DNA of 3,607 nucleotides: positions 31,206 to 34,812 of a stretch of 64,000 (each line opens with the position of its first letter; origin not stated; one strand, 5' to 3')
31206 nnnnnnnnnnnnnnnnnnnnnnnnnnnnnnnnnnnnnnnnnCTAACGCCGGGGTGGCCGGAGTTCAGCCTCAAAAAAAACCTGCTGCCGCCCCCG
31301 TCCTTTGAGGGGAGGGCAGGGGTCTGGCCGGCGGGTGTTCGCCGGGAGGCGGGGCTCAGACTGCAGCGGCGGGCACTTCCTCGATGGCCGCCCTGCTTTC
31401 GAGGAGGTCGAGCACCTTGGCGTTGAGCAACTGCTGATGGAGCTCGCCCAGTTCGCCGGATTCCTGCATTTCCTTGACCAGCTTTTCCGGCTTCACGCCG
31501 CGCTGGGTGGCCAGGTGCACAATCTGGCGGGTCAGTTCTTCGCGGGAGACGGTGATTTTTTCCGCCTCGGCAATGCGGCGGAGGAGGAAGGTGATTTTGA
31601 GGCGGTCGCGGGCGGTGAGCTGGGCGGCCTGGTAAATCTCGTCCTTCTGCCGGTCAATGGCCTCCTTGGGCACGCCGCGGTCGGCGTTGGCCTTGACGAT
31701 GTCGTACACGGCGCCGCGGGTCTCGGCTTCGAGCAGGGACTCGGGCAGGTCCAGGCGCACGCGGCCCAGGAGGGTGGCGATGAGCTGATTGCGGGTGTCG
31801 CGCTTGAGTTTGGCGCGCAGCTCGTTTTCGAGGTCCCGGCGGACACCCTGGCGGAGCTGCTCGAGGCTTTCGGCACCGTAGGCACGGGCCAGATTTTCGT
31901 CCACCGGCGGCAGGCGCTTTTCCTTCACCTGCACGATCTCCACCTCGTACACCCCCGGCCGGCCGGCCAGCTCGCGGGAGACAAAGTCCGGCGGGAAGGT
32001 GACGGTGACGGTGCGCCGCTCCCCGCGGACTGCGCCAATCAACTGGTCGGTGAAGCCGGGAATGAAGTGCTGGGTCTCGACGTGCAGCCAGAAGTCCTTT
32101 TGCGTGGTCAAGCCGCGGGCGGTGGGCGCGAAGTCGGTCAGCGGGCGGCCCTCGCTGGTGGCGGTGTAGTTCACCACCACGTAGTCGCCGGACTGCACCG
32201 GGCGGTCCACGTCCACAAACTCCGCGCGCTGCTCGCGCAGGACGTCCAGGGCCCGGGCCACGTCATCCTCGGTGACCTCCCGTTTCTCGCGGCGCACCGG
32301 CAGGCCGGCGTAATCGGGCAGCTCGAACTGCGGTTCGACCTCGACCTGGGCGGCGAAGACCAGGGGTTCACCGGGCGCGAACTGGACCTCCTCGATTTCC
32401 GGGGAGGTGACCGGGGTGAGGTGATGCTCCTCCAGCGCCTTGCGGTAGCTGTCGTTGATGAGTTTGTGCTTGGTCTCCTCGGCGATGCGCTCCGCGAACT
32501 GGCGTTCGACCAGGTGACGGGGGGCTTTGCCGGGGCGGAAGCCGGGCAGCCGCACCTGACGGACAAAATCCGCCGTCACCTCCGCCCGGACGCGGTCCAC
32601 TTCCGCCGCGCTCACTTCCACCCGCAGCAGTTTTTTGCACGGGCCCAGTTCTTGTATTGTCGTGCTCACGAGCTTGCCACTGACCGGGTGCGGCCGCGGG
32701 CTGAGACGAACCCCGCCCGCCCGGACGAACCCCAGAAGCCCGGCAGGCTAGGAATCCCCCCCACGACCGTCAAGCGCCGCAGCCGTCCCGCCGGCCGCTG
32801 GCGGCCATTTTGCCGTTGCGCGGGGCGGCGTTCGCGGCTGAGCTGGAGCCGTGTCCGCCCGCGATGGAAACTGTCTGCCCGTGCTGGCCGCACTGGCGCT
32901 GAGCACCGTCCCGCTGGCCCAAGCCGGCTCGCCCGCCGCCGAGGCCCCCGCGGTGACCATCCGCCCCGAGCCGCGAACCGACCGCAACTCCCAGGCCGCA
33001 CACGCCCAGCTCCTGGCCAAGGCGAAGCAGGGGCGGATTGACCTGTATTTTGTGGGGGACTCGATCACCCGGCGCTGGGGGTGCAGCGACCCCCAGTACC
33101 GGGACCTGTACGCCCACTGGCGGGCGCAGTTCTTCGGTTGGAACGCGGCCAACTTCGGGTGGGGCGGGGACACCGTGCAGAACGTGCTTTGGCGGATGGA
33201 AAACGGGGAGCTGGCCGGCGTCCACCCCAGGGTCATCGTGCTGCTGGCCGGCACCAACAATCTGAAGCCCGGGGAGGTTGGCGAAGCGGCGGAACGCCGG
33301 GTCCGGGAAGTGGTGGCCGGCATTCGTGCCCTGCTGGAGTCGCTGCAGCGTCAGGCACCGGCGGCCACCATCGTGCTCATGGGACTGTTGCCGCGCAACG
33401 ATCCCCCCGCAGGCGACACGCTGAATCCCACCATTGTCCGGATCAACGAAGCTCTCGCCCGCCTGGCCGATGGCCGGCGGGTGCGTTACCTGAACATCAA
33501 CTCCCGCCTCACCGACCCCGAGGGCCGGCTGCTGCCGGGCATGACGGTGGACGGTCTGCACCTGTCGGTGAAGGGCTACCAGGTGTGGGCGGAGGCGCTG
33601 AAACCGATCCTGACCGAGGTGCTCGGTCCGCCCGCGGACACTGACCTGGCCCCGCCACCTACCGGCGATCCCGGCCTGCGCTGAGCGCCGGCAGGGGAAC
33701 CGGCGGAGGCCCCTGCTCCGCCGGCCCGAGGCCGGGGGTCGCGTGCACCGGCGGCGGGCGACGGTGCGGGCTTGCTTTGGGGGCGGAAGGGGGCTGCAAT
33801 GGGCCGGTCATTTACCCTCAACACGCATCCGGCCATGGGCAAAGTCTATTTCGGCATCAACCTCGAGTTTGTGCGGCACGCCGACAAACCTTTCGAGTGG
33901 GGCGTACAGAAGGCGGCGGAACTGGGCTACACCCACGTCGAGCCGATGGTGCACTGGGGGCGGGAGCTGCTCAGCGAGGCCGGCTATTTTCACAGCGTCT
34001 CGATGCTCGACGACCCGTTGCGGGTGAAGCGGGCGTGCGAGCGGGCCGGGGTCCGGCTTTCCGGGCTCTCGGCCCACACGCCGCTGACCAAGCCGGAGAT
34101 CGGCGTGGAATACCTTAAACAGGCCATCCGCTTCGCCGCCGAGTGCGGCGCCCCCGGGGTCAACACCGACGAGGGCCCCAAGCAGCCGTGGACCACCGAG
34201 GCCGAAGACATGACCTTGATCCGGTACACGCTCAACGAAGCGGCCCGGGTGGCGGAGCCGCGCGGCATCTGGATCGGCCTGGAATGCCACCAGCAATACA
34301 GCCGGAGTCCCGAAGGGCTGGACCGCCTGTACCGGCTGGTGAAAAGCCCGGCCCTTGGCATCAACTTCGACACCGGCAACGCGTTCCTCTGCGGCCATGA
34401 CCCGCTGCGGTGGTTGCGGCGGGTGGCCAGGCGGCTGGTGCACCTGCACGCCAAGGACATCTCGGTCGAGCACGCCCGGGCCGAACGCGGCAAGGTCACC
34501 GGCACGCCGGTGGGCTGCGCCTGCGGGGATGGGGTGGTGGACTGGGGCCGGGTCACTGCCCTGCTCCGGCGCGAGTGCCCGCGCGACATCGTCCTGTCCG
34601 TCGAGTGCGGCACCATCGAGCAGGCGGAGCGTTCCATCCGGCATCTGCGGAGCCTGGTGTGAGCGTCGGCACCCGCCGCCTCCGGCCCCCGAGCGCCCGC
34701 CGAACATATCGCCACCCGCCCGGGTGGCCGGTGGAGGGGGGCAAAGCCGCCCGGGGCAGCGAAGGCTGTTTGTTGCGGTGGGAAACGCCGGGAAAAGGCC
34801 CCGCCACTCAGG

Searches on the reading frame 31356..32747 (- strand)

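Call 28: search_protein_families(library=pfam, proteins=[window:31356-32747:-], max_evalue=0.001)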
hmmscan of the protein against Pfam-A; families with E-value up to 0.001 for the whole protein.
window:31356-32747:- (463 aa): 3 families
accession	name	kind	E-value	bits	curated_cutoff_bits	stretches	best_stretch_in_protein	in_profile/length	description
PF05697.18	Trigger_N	-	3.6e-37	128.3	22.2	1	29-168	3-142/144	Bacterial trigger factor protein (TF)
PF05698.19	Trigger_C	-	4.2e-23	82.6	22.7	1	294-449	1-160/162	Bacterial trigger factor protein (TF) C-terminus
PF00254.34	FKBP_C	-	7.3e-09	36.3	21.1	1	182-271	3-93/94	FKBP-type peptidyl-prolyl cis-trans isomerase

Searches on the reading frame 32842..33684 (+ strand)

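Call 28: search_protein_families(library=pfam, proteins=[window:32842-33684:+], max_evalue=0.001)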
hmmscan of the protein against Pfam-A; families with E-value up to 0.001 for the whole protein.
window:32842-33684:+ (280 aa): 2 families
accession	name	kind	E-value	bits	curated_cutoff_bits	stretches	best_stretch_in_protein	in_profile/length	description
PF13472.12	Lipase_GDSL_2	-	4.1e-31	109.3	32.9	1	70-248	1-178/178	GDSL-like Lipase/Acylhydrolase family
PF00657.28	Lipase_GDSL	-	1.1e-13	52.3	23.6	1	68-253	1-208/208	GDSL-like Lipase/Acylhydrolase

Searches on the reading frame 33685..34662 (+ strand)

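Call 28: search_protein_families(library=pfam, proteins=[window:33685-34662:+], max_evalue=0.001)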
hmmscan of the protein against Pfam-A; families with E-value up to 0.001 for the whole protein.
window:33685-34662:+ (325 aa): 1 family
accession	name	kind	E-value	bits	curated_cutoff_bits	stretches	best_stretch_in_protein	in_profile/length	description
PF01261.30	AP_endonuc_2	-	9.3e-30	104.6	31.1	1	74-323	1-248/249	Xylose isomerase-like TIM barrel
